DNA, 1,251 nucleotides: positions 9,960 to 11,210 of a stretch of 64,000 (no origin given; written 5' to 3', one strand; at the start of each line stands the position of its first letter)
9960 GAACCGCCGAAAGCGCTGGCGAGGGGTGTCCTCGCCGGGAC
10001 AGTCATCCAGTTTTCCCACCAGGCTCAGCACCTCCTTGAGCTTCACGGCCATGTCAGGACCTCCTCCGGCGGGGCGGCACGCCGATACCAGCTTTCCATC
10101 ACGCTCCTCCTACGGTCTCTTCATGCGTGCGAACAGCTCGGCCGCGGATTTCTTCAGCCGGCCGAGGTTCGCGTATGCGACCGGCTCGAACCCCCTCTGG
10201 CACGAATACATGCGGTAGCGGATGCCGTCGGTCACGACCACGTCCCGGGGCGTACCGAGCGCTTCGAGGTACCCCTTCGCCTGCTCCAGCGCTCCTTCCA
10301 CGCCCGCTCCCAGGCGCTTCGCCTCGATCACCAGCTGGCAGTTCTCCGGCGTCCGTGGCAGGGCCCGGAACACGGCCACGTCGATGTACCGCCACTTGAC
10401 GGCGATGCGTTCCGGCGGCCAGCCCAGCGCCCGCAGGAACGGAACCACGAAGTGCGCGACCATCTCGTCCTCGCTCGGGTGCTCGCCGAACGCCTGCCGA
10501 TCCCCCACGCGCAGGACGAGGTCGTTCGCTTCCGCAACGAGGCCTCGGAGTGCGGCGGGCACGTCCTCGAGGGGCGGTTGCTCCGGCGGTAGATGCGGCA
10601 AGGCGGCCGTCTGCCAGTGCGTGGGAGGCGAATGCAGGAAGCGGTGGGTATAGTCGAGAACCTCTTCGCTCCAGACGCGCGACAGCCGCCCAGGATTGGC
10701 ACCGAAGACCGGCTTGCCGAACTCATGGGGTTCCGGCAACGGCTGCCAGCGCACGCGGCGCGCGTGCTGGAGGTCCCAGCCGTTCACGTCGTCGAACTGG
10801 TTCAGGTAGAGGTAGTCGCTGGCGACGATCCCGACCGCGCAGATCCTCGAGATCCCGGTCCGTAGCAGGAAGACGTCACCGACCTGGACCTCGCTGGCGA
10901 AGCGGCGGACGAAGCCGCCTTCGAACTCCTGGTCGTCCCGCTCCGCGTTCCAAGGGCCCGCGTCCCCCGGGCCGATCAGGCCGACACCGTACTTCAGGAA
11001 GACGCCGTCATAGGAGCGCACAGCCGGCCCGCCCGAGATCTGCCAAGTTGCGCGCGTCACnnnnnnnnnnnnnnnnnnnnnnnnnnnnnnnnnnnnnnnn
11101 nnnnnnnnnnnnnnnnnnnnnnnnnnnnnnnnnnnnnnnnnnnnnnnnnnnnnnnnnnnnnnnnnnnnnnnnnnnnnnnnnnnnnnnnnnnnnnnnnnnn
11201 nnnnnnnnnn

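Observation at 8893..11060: Two consecutive sensor-domain + PD-(D/E)xK nuclease fusions (type IV-like) sitting inside a methyltransferase-based system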

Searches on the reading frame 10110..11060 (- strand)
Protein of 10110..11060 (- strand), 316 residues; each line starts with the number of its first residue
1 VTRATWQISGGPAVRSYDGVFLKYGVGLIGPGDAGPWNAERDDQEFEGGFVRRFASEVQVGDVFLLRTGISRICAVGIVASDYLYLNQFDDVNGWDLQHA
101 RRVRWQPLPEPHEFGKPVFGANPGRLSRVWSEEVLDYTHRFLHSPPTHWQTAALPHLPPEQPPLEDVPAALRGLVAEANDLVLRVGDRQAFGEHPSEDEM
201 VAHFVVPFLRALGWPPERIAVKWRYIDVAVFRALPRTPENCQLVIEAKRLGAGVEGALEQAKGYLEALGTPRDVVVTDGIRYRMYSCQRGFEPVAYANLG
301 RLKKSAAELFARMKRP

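Call 6: search_protein_families(library=pfam, proteins=[window:10110-11060:-], max_evalue=0.1)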
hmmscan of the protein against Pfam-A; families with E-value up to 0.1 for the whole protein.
window:10110-11060:- (316 aa): 2 families
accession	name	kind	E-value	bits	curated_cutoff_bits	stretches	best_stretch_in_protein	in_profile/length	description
PF04313.20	HSDR_N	-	0.0081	16.5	25.1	0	227-289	129-194/198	Type I restriction enzyme R protein N terminus (HSDR_N)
PF04448.17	DUF551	-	0.058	14.7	22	0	85-111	35-66/68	Protein of unknown function (DUF551)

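Call 10: search_protein_families(library=padloc, proteins=[window:10110-11060:-], max_evalue=0.01)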
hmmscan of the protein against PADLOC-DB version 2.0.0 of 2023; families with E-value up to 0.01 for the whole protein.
window:10110-11060:- (316 aa): 4 families
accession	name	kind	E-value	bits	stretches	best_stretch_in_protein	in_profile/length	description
PDLC04819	PDC-S02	-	0.0003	18.1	1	47-106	65-120/334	-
PDLC04806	PDC-S02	-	0.002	15.4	1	49-107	65-122/324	-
PDLC04815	PDC-S02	-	0.0028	15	1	51-107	66-118/346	-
PDLC04824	PDC-S02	-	0.008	13.4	0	50-107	72-122/308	-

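Call 11: search_protein_families(library=ncbifam, proteins=[window:10110-11060:-], max_evalue=0.01)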
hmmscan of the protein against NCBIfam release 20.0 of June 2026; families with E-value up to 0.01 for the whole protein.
window:10110-11060:- (316 aa): 0 families

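Call 13: find_homologous_proteins(query=window:10113-11060:-, max_evalue=0.001)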
Query seq(316 aa) (316 aa): 1647 proteins with E <= 0.001 among 5196 candidates; the best 120 are listed.
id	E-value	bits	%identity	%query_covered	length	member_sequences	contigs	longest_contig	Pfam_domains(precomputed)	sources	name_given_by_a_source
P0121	1.9e-216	736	100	100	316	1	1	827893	PF28530.1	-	-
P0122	3.3e-189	646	89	100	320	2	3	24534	PF28530.1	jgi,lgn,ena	-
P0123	3.3e-185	633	87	100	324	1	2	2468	PF28530.1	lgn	-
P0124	9.8e-182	622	85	100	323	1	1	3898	PF28530.1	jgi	jgi:hypothetical protein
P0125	2.0e-179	614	84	100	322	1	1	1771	PF28530.1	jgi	jgi:hypothetical protein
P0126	2.1e-179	614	85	100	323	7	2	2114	PF28530.1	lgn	-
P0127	2.7e-179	614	85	100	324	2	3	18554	PF28530.1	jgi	jgi:hypothetical protein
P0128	3.0e-179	613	84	99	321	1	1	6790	PF28530.1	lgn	-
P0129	3.1e-179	613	84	99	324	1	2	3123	PF28530.1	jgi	jgi:hypothetical protein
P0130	4.2e-179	613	84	100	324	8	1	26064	PF28530.1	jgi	jgi:hypothetical protein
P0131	1.1e-178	612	84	100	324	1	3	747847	PF28530.1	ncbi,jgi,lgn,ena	-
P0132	1.7e-178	611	83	100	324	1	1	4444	PF28530.1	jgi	jgi:hypothetical protein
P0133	1.4e-177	608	83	100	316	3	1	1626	PF28530.1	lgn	-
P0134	1.4e-177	608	83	99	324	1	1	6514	PF28530.1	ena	-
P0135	1.5e-177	608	84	100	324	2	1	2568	PF28530.1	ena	-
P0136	1.7e-177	608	83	100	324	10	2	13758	PF28530.1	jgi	jgi:hypothetical protein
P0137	2.5e-177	607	83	100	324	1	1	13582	PF28530.1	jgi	jgi:hypothetical protein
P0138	3.6e-177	607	83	100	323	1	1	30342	PF28530.1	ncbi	-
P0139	5.9e-177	606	82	100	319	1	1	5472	PF28530.1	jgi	jgi:hypothetical protein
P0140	2.2e-176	604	84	100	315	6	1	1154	PF28530.1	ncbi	-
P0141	2.8e-176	604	83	100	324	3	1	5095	PF28530.1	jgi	jgi:hypothetical protein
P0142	3.4e-176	603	83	100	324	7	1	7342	PF28530.1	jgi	jgi:hypothetical protein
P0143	8.1e-176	602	83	99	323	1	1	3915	PF28530.1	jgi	-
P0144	1.8e-175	601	83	100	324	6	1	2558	PF28530.1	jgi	jgi:hypothetical protein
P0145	2.3e-175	601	83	100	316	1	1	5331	PF28530.1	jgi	jgi:hypothetical protein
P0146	3.2e-175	600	82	100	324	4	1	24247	PF28530.1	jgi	jgi:hypothetical protein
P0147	5.2e-175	600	82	100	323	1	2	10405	PF28530.1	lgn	-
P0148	9.2e-175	599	83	98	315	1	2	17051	PF28530.1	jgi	-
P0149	9.8e-175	599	82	100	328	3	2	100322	PF28530.1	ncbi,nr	ncbi:MAG: hypothetical protein QN119_08435 [Armatimonadota bacterium]|nr:hypothetical protein [Armat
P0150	1.2e-174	598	82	99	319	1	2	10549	PF28530.1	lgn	-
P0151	1.4e-174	598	83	100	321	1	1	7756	PF28530.1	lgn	-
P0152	2.2e-174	597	82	99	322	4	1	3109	PF28530.1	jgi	jgi:hypothetical protein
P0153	2.6e-174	597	87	93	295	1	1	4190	PF28530.1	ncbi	ncbi:MAG: hypothetical protein ACP5RC_05030 [Halothiobacillaceae bacterium]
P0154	4.4e-174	596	83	99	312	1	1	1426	PF28530.1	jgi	jgi:hypothetical protein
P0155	1.6e-173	595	79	100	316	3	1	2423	PF28530.1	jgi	-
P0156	6.4e-173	593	83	99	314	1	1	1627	PF28530.1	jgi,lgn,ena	-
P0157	8.8e-173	592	81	99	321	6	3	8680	PF28530.1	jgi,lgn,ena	jgi:hypothetical protein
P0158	2.3e-172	591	82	100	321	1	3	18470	PF28530.1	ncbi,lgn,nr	ncbi:hypothetical protein H5T54_05705 [Candidatus Bipolaricaulota bacterium]|nr:hypothetical protein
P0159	5.6e-172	590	81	99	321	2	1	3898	PF28530.1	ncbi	-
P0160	6.3e-172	589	82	100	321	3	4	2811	PF28530.1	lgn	-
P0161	1.6e-171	588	81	100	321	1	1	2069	PF28530.1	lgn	-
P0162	7.3e-171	586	80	100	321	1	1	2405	PF28530.1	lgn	-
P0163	1.2e-170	585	81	99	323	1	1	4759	PF28530.1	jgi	jgi:hypothetical protein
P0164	2.3e-170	584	81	99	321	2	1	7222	PF28530.1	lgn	-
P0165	1.1e-168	579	80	100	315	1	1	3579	PF28530.1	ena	-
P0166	1.5e-168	578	80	100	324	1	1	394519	PF28530.1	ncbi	-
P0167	2.7e-167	574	78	100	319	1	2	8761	PF28530.1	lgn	-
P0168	1.3e-166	572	78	100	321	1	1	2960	PF28530.1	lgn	-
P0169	2.0e-166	571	77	100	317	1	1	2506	PF28530.1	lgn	-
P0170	7.5e-166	569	78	100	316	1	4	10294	PF28530.1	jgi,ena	jgi:hypothetical protein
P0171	8.4e-166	569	81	98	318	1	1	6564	PF28530.1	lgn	-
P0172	1.8e-165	568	78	99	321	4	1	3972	PF28530.1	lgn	-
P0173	1.9e-165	568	78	100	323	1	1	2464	PF28530.1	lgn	-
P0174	3.4e-165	567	80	98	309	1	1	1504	PF28530.1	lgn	-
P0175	9.8e-165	566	78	100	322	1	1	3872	PF28530.1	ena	-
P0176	1.1e-164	566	77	100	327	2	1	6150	PF28530.1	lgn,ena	-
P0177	2.6e-164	564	76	100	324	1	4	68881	PF28530.1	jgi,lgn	jgi:hypothetical protein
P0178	3.2e-164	564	78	100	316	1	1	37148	PF28530.1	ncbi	-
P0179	3.7e-164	564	77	100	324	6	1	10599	PF28530.1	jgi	-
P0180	3.8e-164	564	76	100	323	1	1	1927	PF28530.1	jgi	-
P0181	2.8e-163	561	78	100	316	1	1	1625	PF28530.1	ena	-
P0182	9.9e-163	559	76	100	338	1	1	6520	PF28530.1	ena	-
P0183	1.3e-162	559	78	100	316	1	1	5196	PF28530.1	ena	-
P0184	1.4e-162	559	75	100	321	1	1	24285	PF28530.1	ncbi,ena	-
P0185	1.9e-162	558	77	100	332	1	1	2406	PF28530.1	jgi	jgi:hypothetical protein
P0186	3.8e-162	557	77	100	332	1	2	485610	PF28530.1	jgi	jgi:hypothetical protein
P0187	6.5e-162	556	77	99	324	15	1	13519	PF28530.1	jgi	-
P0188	6.7e-162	556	64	99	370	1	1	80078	PF28530.1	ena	-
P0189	2.6e-161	554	76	99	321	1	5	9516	PF28530.1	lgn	-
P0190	3.2e-161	554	77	100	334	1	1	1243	PF28530.1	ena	-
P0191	4.1e-161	554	78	99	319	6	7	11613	PF28530.1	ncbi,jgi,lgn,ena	jgi:hypothetical protein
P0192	4.1e-161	554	77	100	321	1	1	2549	PF28530.1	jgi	-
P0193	5.2e-161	553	76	99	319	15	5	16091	PF28530.1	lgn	-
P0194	5.8e-161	553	79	99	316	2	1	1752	PF28530.1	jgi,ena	-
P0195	7.3e-161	553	77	100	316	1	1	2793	PF28530.1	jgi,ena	-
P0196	9.6e-161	553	75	99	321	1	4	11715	PF28530.1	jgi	jgi:hypothetical protein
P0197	1.9e-160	552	81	92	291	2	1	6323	PF28530.1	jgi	jgi:hypothetical protein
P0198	2.3e-160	551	80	93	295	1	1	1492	PF28530.1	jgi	jgi:hypothetical protein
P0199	5.0e-160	550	74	99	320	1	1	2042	PF28530.1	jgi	-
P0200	5.1e-160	550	76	100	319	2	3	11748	PF28530.1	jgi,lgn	jgi:hypothetical protein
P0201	8.3e-160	550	76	99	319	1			PF28530.1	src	-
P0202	9.7e-160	549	75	100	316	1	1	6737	PF28530.1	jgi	jgi:hypothetical protein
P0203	9.8e-160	549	75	99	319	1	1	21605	PF28530.1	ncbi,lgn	ncbi:MAG: hypothetical protein AB7T14_08525 [Candidatus Methylacidiphilaceae bacterium]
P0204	1.6e-159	549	77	100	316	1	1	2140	PF28530.1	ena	-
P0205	1.9e-159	548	77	100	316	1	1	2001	PF28530.1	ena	-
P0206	2.1e-159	548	74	100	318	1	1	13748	PF28530.1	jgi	jgi:hypothetical protein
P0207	2.3e-159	548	77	100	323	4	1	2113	PF28530.1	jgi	jgi:hypothetical protein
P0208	3.2e-159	548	74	99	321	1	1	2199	PF28530.1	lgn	-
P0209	3.9e-159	547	76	100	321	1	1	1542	PF28530.1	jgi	jgi:hypothetical protein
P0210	4.1e-159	547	75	100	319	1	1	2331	PF28530.1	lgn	-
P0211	4.4e-159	547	77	99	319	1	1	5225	PF28530.1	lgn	-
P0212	4.8e-159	547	77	99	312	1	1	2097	PF28530.1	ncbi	-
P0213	5.2e-159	547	77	100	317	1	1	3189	PF28530.1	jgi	-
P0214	5.4e-159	547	75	100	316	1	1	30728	PF28530.1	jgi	jgi:hypothetical protein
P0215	6.0e-159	547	76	100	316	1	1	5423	PF28530.1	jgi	jgi:hypothetical protein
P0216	6.7e-159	547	75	99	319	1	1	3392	PF28530.1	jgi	jgi:hypothetical protein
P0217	7.3e-159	546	75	100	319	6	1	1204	PF28530.1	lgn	-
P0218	7.6e-159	546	72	99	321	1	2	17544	PF28530.1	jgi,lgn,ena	-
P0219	1.0e-158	546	75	100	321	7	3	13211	PF28530.1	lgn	-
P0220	1.2e-158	546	75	98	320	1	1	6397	PF28530.1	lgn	-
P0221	1.6e-158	545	76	99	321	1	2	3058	PF28530.1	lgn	-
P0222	1.7e-158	545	76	99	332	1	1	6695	PF28530.1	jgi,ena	-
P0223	2.0e-158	545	74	99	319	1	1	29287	PF28530.1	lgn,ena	-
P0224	2.5e-158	545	76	100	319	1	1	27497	PF28530.1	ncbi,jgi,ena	-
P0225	2.7e-158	545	75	100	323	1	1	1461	PF28530.1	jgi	-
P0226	3.9e-158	544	75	99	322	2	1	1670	PF28530.1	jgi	jgi:hypothetical protein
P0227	5.2e-158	544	76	100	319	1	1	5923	PF28530.1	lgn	-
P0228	7.7e-158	543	75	99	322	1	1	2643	PF28530.1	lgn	-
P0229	1.3e-157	542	74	100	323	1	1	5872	PF28530.1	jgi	jgi:hypothetical protein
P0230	1.5e-157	542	76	99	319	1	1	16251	PF28530.1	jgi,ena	-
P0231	1.5e-157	542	77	99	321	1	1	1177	PF28530.1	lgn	-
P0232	2.2e-157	542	76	98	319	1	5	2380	PF28530.1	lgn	-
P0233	2.4e-157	541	76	99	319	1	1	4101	PF28530.1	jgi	jgi:hypothetical protein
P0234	3.0e-157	541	75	100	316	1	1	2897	PF28530.1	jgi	jgi:hypothetical protein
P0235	3.6e-157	541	72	100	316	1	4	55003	PF28530.1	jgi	jgi:hypothetical protein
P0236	3.7e-157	541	74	100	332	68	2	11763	PF28530.1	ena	-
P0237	3.8e-157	541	74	99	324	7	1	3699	PF28530.1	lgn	-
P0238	4.0e-157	541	74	99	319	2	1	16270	PF28530.1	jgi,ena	-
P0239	4.5e-157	541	75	99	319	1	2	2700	PF28530.1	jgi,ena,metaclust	metaclust:\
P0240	4.7e-157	540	75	99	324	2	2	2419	PF28530.1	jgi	-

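Call 15: find_encoding_contigs(protein=P0131, flank=10000, max_places=3)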
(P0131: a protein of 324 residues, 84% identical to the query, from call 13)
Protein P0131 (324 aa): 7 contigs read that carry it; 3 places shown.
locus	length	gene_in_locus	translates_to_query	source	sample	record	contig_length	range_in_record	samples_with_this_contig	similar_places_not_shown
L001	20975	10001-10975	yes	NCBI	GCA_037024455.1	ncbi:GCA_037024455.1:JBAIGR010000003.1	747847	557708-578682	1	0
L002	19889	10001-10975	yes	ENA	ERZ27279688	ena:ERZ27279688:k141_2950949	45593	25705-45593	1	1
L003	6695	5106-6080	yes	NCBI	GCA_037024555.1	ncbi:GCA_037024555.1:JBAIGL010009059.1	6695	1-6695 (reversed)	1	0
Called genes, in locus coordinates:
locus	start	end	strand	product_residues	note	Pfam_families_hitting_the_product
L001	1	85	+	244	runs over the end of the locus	-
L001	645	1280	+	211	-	PF12161:HsdM_N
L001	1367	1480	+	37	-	PF13560:HTH_31 (weak), PF01381:HTH_3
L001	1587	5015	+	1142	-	PF00176:SNF2-rel_dom, PF00270:DEAD, PF04851:ResIII, PF00271:Helicase_C, PF13020:NOV_C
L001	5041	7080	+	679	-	PF13175:AAA_15, PF13304:AAA_21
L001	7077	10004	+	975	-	PF06634:DUF1156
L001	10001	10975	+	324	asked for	PF28530:DUF8426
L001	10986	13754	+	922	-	PF04465:DUF499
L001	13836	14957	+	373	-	PF22560:GMT-wHTH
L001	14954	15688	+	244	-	PF07505:DUF5131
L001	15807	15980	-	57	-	-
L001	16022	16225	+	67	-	-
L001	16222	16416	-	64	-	-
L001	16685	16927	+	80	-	-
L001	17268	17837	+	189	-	-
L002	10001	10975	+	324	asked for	PF28530:DUF8426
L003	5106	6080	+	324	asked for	PF28530:DUF8426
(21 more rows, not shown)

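Call 37: search_solved_structures(query=A2, max_evalue=1, show_alignments=3)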
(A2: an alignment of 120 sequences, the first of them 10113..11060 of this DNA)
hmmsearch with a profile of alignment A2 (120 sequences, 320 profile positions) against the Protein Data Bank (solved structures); distinct sequences matched with E-value up to 1: 4.
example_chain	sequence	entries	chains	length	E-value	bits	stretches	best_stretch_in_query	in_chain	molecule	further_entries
3hp7_A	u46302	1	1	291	0.046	15.8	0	156-200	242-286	Hemolysin, putative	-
2hp3_A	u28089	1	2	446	0.18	13.9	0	15-68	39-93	IDS-epimerase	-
2hp0_A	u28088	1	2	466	0.2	13.7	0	15-68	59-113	IDS-epimerase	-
1lmz_A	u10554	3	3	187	0.58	12.1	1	112-176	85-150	3-methyladenine DNA glycosylase I (TAG) | DNA-3-methyladenine glycosylase I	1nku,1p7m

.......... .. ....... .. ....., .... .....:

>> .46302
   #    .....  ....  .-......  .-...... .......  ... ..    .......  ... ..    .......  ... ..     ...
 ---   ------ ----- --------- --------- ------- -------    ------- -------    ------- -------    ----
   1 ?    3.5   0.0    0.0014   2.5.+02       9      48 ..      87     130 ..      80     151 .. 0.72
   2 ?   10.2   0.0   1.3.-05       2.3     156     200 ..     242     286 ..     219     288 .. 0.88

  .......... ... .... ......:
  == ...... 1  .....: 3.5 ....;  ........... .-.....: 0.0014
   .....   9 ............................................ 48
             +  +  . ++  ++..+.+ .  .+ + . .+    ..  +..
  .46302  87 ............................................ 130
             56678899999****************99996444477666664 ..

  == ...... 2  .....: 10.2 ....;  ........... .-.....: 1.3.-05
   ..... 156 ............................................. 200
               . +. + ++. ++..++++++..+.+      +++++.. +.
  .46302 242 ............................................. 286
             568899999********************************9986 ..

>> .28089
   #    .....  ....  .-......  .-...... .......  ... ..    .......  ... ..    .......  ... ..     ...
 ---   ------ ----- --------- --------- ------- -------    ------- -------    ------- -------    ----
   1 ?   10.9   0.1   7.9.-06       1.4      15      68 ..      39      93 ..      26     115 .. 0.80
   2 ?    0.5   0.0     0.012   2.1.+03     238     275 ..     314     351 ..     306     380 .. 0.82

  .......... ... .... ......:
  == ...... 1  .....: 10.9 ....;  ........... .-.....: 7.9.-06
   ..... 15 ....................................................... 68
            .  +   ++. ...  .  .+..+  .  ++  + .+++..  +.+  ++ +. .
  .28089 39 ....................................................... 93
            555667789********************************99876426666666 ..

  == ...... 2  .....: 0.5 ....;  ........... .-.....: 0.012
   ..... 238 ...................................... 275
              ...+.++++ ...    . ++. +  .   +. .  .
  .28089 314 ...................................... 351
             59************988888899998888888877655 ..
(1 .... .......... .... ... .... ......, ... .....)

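Call 39: search_protein_families(library=pfam, alignment_id=A2, max_evalue=0.01)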
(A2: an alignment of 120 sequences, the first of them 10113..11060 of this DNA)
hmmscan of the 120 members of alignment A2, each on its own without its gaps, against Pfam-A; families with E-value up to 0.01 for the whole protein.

A. member 1, window:10113-11060:- (316 aa): 1 family
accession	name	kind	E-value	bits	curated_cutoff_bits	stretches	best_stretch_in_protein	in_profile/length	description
PF04313.20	HSDR_N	-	0.0081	16.5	25.1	0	227-289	129-194/198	Type I restriction enzyme R protein N terminus (HSDR_N)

B. families by the number of members that match (of 120 scanned): 1 family
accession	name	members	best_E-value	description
PF04313.20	HSDR_N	77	0.00033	Type I restriction enzyme R protein N terminus (HSDR_N)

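Call 40: predict_structure(alignment_id=A2)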
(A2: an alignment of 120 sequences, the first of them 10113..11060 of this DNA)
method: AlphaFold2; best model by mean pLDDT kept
length: 316 residues; sequences in the alignment: 120
mean_pLDDT: 82.8   pTM: 0.68
mean pLDDT of the five models: 82.8, 76.8, 76.7, 71.6, 69.1
residues with pLDDT >= 90: 116; 70-90: 148; 50-70: 50; < 50: 2
segments of 3 or more residues with pLDDT < 50: none
pLDDT, mean of each block of 10 residues (from residue 1): 87 91 95 79 73 93 96 97 93 90 97 92 84 95 93 95 86 89 76 75 84 80 61 65 55 71 77 76 85 80 65 66
secondary structure, 60 per line:
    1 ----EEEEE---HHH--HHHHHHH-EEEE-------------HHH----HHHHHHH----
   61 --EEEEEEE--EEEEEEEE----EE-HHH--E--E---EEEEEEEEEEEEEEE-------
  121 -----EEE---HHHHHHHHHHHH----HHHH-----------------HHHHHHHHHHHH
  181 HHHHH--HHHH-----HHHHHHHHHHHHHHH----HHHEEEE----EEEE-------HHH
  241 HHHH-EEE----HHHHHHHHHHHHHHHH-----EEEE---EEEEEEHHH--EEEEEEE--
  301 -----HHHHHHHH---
elements in order: E5-9 H18-24 E26-29 H50-56 E63-69 E72-79 E99-113 E126-128 H132-143 H148-151 H169-185 H188-191 H197-211 E219-222 E227-230 H238-244 E246-248 H253-268 E274-277 E281-286 E292-298 H306-313

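Call 44: fold_search(model_id=the predicted structure, library=pdb)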
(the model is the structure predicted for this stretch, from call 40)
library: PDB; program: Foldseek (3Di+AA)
matches with E <= 10: 198; with E <= 0.001: 1
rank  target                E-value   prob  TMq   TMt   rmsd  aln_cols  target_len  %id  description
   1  6yex_A                5.3e-04  1.00  0.31  0.32  16.4       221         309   11  VcaM4I restriction endonuclease in the absence of DNA (released 2020-12-16)
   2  7r5w_A                1.1e-03  1.00  0.27  0.51   6.4       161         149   13  Crystal structure of YTHDF2 with compound YLI_DF_029 (released 2022-03-16)
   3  1wmm                  1.2e-03  1.00  0.30  0.61   4.1       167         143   12  Crystal structure of PH1033 from Pyrococcus horikoshii Ot3 (released 2005-08-23)
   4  7z8p_A                1.3e-03  1.00  0.28  0.53   6.4       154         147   14  Crystal structure of YTHDF2 with compound ZA_166 (released 2022-03-30)
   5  9qem_B                1.3e-03  1.00  0.28  0.54   6.3       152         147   12  Crystal structure of YTHDF2 in complex with compound 3 (AI-DF2-11) (released 2025-07-09)
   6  7yx6_A                1.3e-03  1.00  0.28  0.54   6.3       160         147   12  Crystal structure of YTHDF2 with compound YLI_DF_027 (released 2022-02-23)
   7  7z4u_B                1.7e-03  1.00  0.27  0.51   6.4       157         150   12  Crystal structure of YTHDF2 with compound YLI_DF_028 (released 2022-03-16)
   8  4rdn_B                1.7e-03  1.00  0.27  0.52   6.4       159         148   12  Structure of YTH-YTHDF2 in complex with m6A (released 2014-12-24)
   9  7z93_A                1.8e-03  1.00  0.28  0.53   6.5       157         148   13  Crystal structure of YTHDF2 with compound YLI_DF_022 (released 2022-03-30)
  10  4rdo_D                1.9e-03  1.00  0.28  0.54   6.2       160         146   13  Structure of YTH-YTHDF2 in the free state (released 2014-12-24)
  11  7a1v_A                1.9e-03  1.00  0.28  0.53   6.2       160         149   12  Crystal structure of YTHDF2 in complex with m1A (released 2021-08-25)
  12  6yex_B                1.9e-03  1.00  0.31  0.32  16.2       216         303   12  VcaM4I restriction endonuclease in the absence of DNA (released 2020-12-16)
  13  7ywb_A                2.1e-03  1.00  0.28  0.53   6.2       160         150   12  Crystal structure of YTHDF2 in complex with N6-Methyladenine (released 2022-03-16)
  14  7r5w_B                2.4e-03  1.00  0.27  0.50   6.3       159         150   13  Crystal structure of YTHDF2 with compound YLI_DF_029 (released 2022-03-16)
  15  7yxe_A                2.8e-03  1.00  0.28  0.54   6.2       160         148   12  Crystal structure of YTHDF2 with compound ZA_143 (released 2022-03-02)
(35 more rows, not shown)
